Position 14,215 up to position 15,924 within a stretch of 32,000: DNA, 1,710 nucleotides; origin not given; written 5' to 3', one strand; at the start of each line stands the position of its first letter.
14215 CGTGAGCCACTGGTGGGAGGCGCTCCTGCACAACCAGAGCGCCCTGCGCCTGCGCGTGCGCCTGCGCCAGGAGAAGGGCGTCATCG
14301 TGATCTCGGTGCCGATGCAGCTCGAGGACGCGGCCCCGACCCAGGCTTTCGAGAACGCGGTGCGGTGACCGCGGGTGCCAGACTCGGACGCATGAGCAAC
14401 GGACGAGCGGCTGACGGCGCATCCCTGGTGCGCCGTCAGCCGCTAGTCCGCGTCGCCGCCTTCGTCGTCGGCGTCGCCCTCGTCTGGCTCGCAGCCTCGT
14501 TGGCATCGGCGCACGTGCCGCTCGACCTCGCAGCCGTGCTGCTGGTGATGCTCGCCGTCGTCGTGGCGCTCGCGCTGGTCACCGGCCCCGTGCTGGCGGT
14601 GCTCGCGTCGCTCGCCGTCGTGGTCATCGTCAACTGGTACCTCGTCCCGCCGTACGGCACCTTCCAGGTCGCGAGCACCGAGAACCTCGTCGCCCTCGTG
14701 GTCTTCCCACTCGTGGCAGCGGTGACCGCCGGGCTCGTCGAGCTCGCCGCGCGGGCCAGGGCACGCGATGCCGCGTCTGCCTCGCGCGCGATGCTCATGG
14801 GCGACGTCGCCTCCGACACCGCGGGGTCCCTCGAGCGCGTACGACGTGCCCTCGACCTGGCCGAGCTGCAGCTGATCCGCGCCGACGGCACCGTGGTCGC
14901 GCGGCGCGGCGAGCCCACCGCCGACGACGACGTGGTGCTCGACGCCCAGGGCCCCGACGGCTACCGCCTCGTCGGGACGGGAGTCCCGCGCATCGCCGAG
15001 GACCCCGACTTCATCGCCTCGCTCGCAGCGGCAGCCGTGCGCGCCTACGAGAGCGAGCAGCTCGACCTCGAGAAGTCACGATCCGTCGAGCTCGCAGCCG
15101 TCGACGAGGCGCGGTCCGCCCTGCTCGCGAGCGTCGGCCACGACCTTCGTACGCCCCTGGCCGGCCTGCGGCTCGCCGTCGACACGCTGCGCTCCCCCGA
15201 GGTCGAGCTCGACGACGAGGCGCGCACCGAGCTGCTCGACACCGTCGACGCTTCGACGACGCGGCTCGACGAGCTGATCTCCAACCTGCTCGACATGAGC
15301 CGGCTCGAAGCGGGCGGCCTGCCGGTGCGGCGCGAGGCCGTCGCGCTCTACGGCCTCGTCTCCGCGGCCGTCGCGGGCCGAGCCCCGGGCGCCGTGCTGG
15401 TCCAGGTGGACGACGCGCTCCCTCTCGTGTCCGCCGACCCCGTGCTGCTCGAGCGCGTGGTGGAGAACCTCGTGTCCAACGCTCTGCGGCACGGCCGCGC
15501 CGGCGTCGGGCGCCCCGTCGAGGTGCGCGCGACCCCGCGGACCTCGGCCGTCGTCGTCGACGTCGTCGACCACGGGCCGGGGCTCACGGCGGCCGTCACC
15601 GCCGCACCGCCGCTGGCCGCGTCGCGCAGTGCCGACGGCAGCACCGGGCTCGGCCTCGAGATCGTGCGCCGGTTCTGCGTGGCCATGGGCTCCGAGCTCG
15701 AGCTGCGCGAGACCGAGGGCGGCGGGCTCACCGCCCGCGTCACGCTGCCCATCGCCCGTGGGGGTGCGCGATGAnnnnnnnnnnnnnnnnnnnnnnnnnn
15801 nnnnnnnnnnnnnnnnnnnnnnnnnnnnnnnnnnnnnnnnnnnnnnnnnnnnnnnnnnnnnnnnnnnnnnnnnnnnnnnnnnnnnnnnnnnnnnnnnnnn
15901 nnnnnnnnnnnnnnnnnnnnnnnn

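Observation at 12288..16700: KimA-like K+ transporter in an operon with a truncated KdpD-type kinase and a KdpE-type regulator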

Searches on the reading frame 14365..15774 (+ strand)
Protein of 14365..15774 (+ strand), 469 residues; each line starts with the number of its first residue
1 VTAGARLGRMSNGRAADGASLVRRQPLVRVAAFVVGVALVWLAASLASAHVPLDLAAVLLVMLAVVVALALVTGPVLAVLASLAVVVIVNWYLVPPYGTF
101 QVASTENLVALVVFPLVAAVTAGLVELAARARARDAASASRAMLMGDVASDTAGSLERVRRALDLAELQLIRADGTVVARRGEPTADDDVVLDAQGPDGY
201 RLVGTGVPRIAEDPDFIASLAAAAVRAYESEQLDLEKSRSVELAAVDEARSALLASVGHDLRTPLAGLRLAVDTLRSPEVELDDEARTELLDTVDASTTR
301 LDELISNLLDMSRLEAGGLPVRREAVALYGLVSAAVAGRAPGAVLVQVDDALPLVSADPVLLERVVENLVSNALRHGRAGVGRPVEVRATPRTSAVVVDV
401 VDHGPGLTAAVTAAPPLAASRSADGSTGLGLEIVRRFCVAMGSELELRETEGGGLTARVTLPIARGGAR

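Call 6: search_protein_families(library=pfam, proteins=[window:14365-15774:+], max_evalue=0.01)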
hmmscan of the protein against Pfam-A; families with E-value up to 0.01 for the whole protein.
window:14365-15774:+ (469 aa): 4 families
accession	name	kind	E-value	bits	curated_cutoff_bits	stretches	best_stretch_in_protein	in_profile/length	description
PF02518.31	HATPase_c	-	3.4e-17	63.3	26.4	1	358-464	2-110/111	Histidine kinase-, DNA gyrase B-, and HSP90-like ATPase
PF13493.11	DUF4118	-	1.4e-16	60.6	28.4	1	33-137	4-105/107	Domain of unknown function (DUF4118)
PF00512.31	HisKA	-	2.4e-16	59.9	26.9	1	249-317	1-66/66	His Kinase A (phospho-acceptor) domain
PF13581.12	HATPase_c_2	-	2.5e-08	34.4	27.4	1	366-441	36-112/127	Histidine kinase-like ATPase domain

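Call 7: search_protein_families(library=ncbifam, proteins=[window:14365-15774:+], max_evalue=0.01)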
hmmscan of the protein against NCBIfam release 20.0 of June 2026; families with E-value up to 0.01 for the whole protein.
window:14365-15774:+ (469 aa): 63 families (the best 25 are shown)
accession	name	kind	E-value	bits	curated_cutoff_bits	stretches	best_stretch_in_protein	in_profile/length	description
NF007793.0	PRK10490.1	equivalog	1.7e-27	95.9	1123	2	233-463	645-882/895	two-component system sensor histidine kinase KdpD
TIGR02966.1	phoR_proteo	equivalog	3.5e-26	92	334.2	1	242-459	106-331/333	phosphate regulon sensor histidine kinase PhoR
NF041832.1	near_NosP_CTERM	subfamily_domain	4.7e-26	91.7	400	1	248-464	5-226/370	NahK/ErcS family hybrid sensor histidine kinase/response regulator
TIGR02956.1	TMAO_torS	equivalog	2.9e-23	82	676.5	1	230-466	445-685/967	TMAO reductase system sensor histidine kinase/response regulator TorS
NF040691.1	MtrAB_MtrB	equivalog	4.7e-23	82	450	1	249-466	270-495/507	MtrAB system histidine kinase MtrB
NF008312.0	PRK11100.1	equivalog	7.2e-23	81.2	356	1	256-463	262-474/477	two-component system sensor histidine kinase CreC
NF007004.0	PRK09467.1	equivalog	1.8e-22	79.8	415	1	243-463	225-436/440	two-component system sensor histidine kinase EnvZ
NF046044.1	PnpS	equivalog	3.3e-21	75.8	400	1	243-462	163-390/390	two-component system histidine kinase PnpS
NF011874.0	PRK15347.1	equivalog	8.5e-21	73.7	852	1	247-464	395-615/921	two component system sensor kinase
NF007898.0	PRK10604.1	equivalog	2.4e-19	69.8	478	1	248-464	210-424/433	two-component system sensor histidine kinase RstB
NF008543.0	PRK11466.1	equivalog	2.1e-18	65.6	982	1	228-465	421-664/914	TMAO reductase system sensor histidine kinase/response regulator TorS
NF041880.1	EPS_EpsF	equivalog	5.4e-18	64.7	900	1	234-444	256-472/492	response regulator EpsF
NF033092.0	HK_WalK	equivalog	1.1e-17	63.9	725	1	245-463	367-594/594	cell wall metabolism sensor histidine kinase WalK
NF045911.1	TCSHisKinNblS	equivalog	4.4e-17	61.7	1000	1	245-409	383-561/621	two-component system sensor histidine kinase NblS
NF008468.0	PRK11360.1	equivalog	6.2e-17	61.2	646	1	252-466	398-611/616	two-component system sensor histidine kinase AtoS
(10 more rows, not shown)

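Call 9: search_solved_structures(query=window:14365-15774:+, max_evalue=0.00001, show_alignments=1)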
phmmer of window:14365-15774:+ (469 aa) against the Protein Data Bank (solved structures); distinct sequences matched with E-value up to 0.00001: 34.
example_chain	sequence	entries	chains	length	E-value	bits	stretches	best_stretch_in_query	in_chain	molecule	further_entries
6lgq_C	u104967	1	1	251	1.7e-19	73.4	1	246-463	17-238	Histidine kinase KdpD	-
9rcc_A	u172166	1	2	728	1.6e-17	66.9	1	229-425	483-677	Bacteriophytochrome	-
9eut_A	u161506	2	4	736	1.7e-17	66.8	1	229-425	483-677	Bacteriophytochrome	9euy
4kp4_A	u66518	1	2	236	4.8e-16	62.1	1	248-464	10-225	Osmolarity sensor protein EnvZ, Histidine kinase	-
2c2a_A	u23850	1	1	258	8.9e-16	61.2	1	241-467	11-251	SENSOR HISTIDINE KINASE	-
5uht_A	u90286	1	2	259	8.9e-16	61.2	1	241-467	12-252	Sensor histidine kinase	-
3dge_A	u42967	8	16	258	9.1e-16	61.1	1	241-467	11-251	Sensor protein | Histidine kinase | Sensor histidine kinase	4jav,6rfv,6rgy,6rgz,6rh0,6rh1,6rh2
7z8n_A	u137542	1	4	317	1.2e-15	60.8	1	229-463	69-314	Histidine kinase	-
9m08_C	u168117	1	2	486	1.7e-15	60.2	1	242-464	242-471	histidine kinase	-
6azr_A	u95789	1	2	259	4.4e-15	58.9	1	241-467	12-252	Sensor histidine kinase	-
4jas_A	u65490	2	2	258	6.7e-15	58.3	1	241-467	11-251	Histidine kinase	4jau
6rh7_A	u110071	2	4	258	2.2e-14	56.6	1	241-467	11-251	Sensor histidine kinase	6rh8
4cti_A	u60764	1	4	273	5e-13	52.1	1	243-464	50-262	OSMOLARITY SENSOR PROTEIN ENVZ, AF1503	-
8u4x_A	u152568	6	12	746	1.8e-12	50.3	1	232-464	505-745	histidine kinase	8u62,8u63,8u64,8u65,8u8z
5c93_A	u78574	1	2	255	2.5e-11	46.5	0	243-328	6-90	Histidine kinase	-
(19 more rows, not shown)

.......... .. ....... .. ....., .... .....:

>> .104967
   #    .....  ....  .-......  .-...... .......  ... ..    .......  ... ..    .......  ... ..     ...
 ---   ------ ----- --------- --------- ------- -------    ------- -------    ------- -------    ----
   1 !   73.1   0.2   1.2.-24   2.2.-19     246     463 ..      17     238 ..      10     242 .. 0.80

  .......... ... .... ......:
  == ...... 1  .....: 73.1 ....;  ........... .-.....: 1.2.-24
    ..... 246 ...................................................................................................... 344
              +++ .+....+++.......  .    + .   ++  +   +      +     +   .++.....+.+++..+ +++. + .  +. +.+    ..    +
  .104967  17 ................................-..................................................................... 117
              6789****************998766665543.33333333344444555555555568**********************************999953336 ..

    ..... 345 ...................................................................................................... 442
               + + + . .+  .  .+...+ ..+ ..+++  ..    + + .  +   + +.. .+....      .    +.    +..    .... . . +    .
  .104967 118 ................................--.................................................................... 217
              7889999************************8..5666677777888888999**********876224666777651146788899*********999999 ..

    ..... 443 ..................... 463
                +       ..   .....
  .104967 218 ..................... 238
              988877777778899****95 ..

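Call 17: find_homologous_proteins(query=window:14365-15774:+, max_evalue=1e-20)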
Query window:14365-15774:+ (469 aa): 1019 proteins with E <= 1e-20 among 8000 candidates; the best 120 are listed.
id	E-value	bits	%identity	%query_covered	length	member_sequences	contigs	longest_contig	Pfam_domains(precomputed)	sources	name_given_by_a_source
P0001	9.2e-261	883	96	98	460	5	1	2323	PF13581.13,PF02518.32,PF00512.32,PF13493.12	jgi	jgi:two-component system sensor histidine kinase KdpD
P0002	3.8e-219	746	83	98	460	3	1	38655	PF13581.13,PF02518.32,PF00512.32,PF13493.12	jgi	jgi:two-component system sensor histidine kinase KdpD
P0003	7.0e-219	745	83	98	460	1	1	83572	PF13581.13,PF02518.32,PF00512.32,PF13493.12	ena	-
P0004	4.2e-214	729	81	98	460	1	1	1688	PF13581.13,PF02518.32,PF00512.32,PF13493.12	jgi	-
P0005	4.8e-209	713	83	94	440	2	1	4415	PF13581.13,PF02518.32,PF00512.32,PF13493.12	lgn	-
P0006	2.2e-208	711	80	98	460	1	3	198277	PF13581.13,PF02518.32,PF00512.32,PF13493.12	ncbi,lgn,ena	ncbi:MAG: DUF4118 domain-containing protein [Candidatus Nanopelagicales bacterium]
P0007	5.2e-164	564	68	96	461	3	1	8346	PF13581.13,PF02518.32,PF00512.32,PF13493.12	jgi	-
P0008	1.7e-163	563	68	96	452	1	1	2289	PF13581.13,PF02518.32,PF00512.32,PF13493.12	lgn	-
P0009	1.4e-154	533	65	95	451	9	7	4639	PF13581.13,PF02518.32,PF00512.32,PF13493.12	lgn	-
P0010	2.2e-153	529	65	95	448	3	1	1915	PF13581.13,PF02518.32,PF00512.32,PF13493.12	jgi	jgi:K+-sensing histidine kinase KdpD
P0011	6.2e-152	525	64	95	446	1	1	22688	PF13581.13,PF02518.32,PF00512.32,PF13493.12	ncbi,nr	ncbi:MAG TPA: DUF4118 domain-containing protein [Candidatus Nanopelagicales bacterium]|nr:DUF4118 do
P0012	2.5e-151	523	64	95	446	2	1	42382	PF13581.13,PF02518.32,PF00512.32,PF13493.12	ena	-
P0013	1.4e-149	517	66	94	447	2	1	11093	PF13581.13,PF02518.32,PF00512.32,PF13493.12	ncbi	-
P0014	5.4e-149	515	66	94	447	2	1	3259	PF13581.13,PF02518.32,PF00512.32,PF13493.12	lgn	-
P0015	2.1e-145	503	63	94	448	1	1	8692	PF13581.13,PF02518.32,PF00512.32,PF13493.12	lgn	-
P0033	6.4e-121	422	54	99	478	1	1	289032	PF13581.13,PF02518.32,PF00512.32,PF13493.12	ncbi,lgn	-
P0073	2.0e-102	361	49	92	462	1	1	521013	PF02518.32,PF00512.32,PF13493.12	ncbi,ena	-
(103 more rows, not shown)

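Call 18: find_encoding_contigs(protein=P0006, flank=10000, max_places=2)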
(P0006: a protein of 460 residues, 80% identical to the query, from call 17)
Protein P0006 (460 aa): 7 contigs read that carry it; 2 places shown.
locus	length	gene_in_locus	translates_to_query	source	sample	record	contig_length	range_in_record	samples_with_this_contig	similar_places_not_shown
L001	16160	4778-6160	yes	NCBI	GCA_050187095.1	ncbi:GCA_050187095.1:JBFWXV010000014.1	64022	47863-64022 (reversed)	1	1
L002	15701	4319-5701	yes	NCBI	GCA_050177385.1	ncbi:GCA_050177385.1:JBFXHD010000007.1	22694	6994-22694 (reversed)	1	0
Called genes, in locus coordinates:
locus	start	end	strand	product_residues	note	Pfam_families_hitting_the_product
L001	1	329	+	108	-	?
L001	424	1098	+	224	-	PF13829:DUF4191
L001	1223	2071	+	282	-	PF13411:MerR_1, PF00376:MerR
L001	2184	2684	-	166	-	PF06271:RDD (weak)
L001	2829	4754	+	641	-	PF13520:AA_permease_2, PF02705:K_trans (faint)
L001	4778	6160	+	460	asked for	PF13493:DUF4118, PF00512:HisKA, PF13581:HATPase_c_2, PF02518:HATPase_c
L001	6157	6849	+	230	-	PF00072:Response_reg, PF00486:Trans_reg_C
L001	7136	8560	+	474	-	PF03951:Gln-synt_N, PF00120:Gln-synt_C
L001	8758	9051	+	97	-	-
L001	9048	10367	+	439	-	-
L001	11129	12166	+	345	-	-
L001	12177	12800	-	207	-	PF01066:CDP-OH_P_transf (weak)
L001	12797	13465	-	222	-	PF09335:VTT_dom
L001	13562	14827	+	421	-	PF13416:SBP_bac_8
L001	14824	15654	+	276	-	-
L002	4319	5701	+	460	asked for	PF13493:DUF4118, PF00512:HisKA, PF13581:HATPase_c_2, PF02518:HATPase_c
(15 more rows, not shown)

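Call 19: find_encoding_contigs(protein=P0033, flank=10000, max_places=2)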
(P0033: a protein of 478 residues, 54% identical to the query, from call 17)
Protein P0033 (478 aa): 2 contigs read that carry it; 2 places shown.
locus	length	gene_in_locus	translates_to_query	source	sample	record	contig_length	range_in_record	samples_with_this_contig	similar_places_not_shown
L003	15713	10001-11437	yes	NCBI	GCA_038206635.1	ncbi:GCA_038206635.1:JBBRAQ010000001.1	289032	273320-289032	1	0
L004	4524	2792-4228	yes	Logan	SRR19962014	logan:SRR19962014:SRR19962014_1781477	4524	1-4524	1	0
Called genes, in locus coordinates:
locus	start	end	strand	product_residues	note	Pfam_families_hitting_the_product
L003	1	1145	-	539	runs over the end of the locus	-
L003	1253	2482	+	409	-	PF00890:FAD_binding_2 (weak), PF01266:DAO, PF01946:Thi4 (faint), PF05834:Lycopene_cycl (faint), PF07992:Pyr_redox_2 (faint), PF12831:FAD_oxidored (weak), PF13450:NAD_binding_8, PF01593:Amino_oxidase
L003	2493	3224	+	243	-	PF03575:Peptidase_S51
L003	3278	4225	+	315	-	PF00248:Aldo_ket_red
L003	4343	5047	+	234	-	PF21948:LplA-B_cat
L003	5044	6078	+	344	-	PF16881:LIAS_N (weak), PF04055:Radical_SAM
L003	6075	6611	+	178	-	PF03473:MOSC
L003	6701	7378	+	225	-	PF13829:DUF4191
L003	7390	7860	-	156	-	PF06271:RDD (weak)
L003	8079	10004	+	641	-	PF13520:AA_permease_2, PF02705:K_trans (weak)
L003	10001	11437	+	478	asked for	PF13493:DUF4118, PF00512:HisKA, PF02518:HATPase_c, PF13581:HATPase_c_2 (weak)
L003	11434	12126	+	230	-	PF00072:Response_reg, PF00486:Trans_reg_C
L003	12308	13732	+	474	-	PF03951:Gln-synt_N, PF00120:Gln-synt_C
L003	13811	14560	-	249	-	PF02665:Nitrate_red_gam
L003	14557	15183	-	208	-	PF02613:Nitrate_red_del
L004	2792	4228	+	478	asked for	PF13493:DUF4118, PF00512:HisKA, PF02518:HATPase_c, PF13581:HATPase_c_2 (weak)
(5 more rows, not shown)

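Call 20: find_encoding_contigs(protein=P0073, flank=10000, max_places=2)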
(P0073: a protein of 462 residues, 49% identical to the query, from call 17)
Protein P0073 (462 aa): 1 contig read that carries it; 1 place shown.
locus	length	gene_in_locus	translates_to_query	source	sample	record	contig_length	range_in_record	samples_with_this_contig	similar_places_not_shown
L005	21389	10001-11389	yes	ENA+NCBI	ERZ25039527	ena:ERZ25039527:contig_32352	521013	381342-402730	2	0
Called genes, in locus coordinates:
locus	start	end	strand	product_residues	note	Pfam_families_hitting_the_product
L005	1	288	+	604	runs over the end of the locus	PF00664:ABC_membrane, PF00005:ABC_tran, PF02463:SMC_N (faint), PF13304:AAA_21 (faint)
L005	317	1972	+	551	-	PF01590:GAF, PF13185:GAF_2, PF01590:GAF (weak), PF13185:GAF_2 (weak), PF13492:GAF_3 (weak), PF07730:HisKA_3, PF13581:HATPase_c_2 (weak), PF02518:HATPase_c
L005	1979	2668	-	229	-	PF00072:Response_reg, PF08281:Sigma70_r4_2 (weak), PF00196:GerE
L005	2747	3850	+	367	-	PF00676:E1_dh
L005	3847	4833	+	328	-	PF02779:Transket_pyr, PF02780:Transketolase_C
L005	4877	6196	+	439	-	PF00364:Biotin_lipoyl, PF02817:E3_binding, PF00198:2-oxoacid_dh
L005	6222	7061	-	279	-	PF11716:MDMPI_N, PF12867:DinB_2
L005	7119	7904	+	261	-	PF00795:CN_hydrolase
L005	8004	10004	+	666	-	PF13520:AA_permease_2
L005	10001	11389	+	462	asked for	PF13493:DUF4118, PF00512:HisKA, PF02518:HATPase_c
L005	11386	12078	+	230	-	PF00072:Response_reg, PF00486:Trans_reg_C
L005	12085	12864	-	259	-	PF03734:YkuD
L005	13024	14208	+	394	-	PF13343:SBP_bac_6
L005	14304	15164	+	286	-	PF00528:BPD_transp_1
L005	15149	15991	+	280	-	PF00528:BPD_transp_1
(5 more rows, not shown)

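Call 23: find_related_loci(query=A1, collection=genome_contigs, flank=8000)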
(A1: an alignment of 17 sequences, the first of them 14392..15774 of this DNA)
Query A1 (460 aa) in genome_contigs; peptide patterns used: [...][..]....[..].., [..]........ (x = any residue, [..] = any of these).
599 stretches matched a pattern (row limit reached: there are more); 579 encode a relative of the query (tblastn E <= 1e-3); the best 80 are kept; 80 distinct loci.
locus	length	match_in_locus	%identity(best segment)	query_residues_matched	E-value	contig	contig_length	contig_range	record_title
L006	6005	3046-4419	55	5-450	3e-104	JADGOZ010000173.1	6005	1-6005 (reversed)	MAG: Candidatus Nanopelagicales bacterium isolate Chersky_517 k127_17685621, whole genome shotgun sequence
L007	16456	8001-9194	41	65-453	5e-68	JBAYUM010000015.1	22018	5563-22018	MAG: Candidatus Nanopelagicales bacterium isolate SO_2016_LW3_35 scaffold03387_LW162_2016, whole genome shotgun sequence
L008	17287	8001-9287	42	44-456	2e-64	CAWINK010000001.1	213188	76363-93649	MAG: uncultured Thermoleophilaceae bacterium isolate MFD04935.bin.2.148 genome assembly, contig: contig_11519, whole gen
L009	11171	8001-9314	40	26-455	3e-63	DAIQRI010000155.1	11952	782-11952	MAG TPA_asm: Cellulomonas sp. isolate CTOTU41351 NODE_4353_length_11952_cov_10.601496, whole genome shotgun sequence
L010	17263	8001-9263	41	44-455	2e-61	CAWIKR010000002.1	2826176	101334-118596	MAG: uncultured Actinomycetota bacterium isolate MFD04967.bin.1.221 genome assembly, contig: contig_5165, whole genome s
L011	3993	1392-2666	43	44-456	3e-61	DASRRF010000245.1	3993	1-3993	MAG TPA_asm: Micromonosporaceae bacterium isolate SMAG_U4556 k141_1567800, whole genome shotgun sequence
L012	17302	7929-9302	39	6-453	1e-58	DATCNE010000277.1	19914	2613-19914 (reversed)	MAG TPA_asm: Dermatophilaceae bacterium isolate SMAG_U7167 k141_43746, whole genome shotgun sequence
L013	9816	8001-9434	40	6-459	1e-58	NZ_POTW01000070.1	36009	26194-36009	Jiangella anatolica strain GTF31 NODE_70_length_36009_cov_32.1637, whole genome shotgun sequence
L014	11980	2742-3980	40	60-455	1e-57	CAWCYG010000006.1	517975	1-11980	MAG: uncultured Solirubrobacterales bacterium isolate MFD09267.bin.1.321 genome assembly, contig: contig_49922, whole ge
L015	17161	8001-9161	42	77-454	1e-57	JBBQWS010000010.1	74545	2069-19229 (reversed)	MAG: Actinomycetes bacterium isolate Co_metawrap_2071 Cmw_2071_k141_9452752_length_74545_cov_13.9995, whole genome shotg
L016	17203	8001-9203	40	43-447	1e-55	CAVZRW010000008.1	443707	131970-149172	MAG: uncultured Actinomycetes bacterium isolate MFD00905.bin.2.38 genome assembly, contig: contig_39952, whole genome sh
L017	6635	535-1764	44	44-455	6e-56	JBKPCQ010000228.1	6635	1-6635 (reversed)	MAG: Actinomycetota bacterium isolate GB_EKS_MAG_00047 GB_EKS_000001795836, whole genome shotgun sequence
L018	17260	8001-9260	40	60-460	3e-55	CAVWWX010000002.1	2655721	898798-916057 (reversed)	MAG: uncultured Solirubrobacterales bacterium isolate MFD09267.bin.2.351 genome assembly, contig: contig_3343, whole gen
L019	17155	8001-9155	43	74-452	1e-54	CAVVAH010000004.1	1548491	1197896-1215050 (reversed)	MAG: uncultured Actinomycetota bacterium isolate MFD04212.bin.1.292 genome assembly, contig: contig_3742, whole genome s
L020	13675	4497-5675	43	78-455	2e-53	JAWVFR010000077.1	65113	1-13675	MAG: Solirubrobacteraceae bacterium isolate BP_458 scaffold_518613, whole genome shotgun sequence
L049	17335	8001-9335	33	44-456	1e-47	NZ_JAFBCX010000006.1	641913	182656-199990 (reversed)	Lentzea nigeriaca strain DSM 45680 Ga0453997_06, whole genome shotgun sequence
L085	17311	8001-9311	35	49-456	1e-41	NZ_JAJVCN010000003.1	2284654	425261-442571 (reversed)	Kibdelosporangium philippinense strain ATCC 49844 NODE_3_length_2284654_cov_44.794477, whole genome shotgun sequence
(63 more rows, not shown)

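Call 27: search_protein_families(library=pfam, proteins=[L085:2412-4070:+, L085:4067-6145:+, L085:6142-6744:+, L085:6741-9317:+, L049:10592-12619:+, L049:10113-10544:+, L049:12621-13604:+, L049:13665-14552:+], max_evalue=0.001)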
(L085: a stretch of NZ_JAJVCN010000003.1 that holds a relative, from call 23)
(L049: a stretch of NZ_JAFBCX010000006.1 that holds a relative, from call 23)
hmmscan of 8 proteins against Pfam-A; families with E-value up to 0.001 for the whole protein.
L085:2412-4070:+ (552 aa): 1 family
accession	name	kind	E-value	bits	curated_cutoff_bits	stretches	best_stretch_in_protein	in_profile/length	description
PF03814.21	KdpA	-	4.6e-226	751.7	22.6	1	13-551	2-548/548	Potassium-transporting ATPase A subunit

L085:4067-6145:+ (692 aa): 3 families
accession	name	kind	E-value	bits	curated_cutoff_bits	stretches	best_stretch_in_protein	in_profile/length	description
PF00122.25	E1-E2_ATPase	-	8.3e-33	113.9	28.1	1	118-293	7-180/181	E1-E2 ATPase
PF00702.32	Hydrolase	-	2.5e-26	93.7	26.4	1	311-540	2-191/191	haloacid dehalogenase-like hydrolase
PF08282.18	Hydrolase_3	-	0.00028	21.1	20.9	0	523-559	206-242/255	haloacid dehalogenase-like hydrolase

L085:6142-6744:+ (200 aa): 1 family
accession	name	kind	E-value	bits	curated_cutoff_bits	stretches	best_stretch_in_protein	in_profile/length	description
PF02669.20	KdpC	-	7.7e-56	189.2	24.1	1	10-194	3-180/182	K+-transporting ATPase, c chain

L085:6741-9317:+ (858 aa): 5 families
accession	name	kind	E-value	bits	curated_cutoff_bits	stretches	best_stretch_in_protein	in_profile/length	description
PF02702.23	KdpD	-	1.6e-99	332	26.1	1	16-225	1-210/210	Osmosensitive K+ channel His kinase sensor domain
PF13493.11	DUF4118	-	1.9e-27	95.6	28.4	1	394-500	1-107/107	Domain of unknown function (DUF4118)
PF02518.31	HATPase_c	-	4e-22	79.2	26.4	1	734-856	3-110/111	Histidine kinase-, DNA gyrase B-, and HSP90-like ATPase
PF00512.31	HisKA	-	2.1e-14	53.7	26.9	1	624-690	2-65/66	His Kinase A (phospho-acceptor) domain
PF00582.32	Usp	-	2.7e-09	38.1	24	1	246-367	3-140/141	Universal stress protein family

L049:10592-12619:+ (675 aa): 2 families
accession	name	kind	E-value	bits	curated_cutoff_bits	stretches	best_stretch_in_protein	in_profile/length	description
PF13520.12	AA_permease_2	-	3.3e-27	95.9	27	1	38-461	12-406/427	Amino acid permease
PF00324.27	AA_permease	-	1.1e-05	24.8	24.6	1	73-277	38-250/470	Amino acid permease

L049:10113-10544:+ (143 aa): 0 families

L049:12621-13604:+ (327 aa): 0 families

L049:13665-14552:+ (295 aa): 0 families
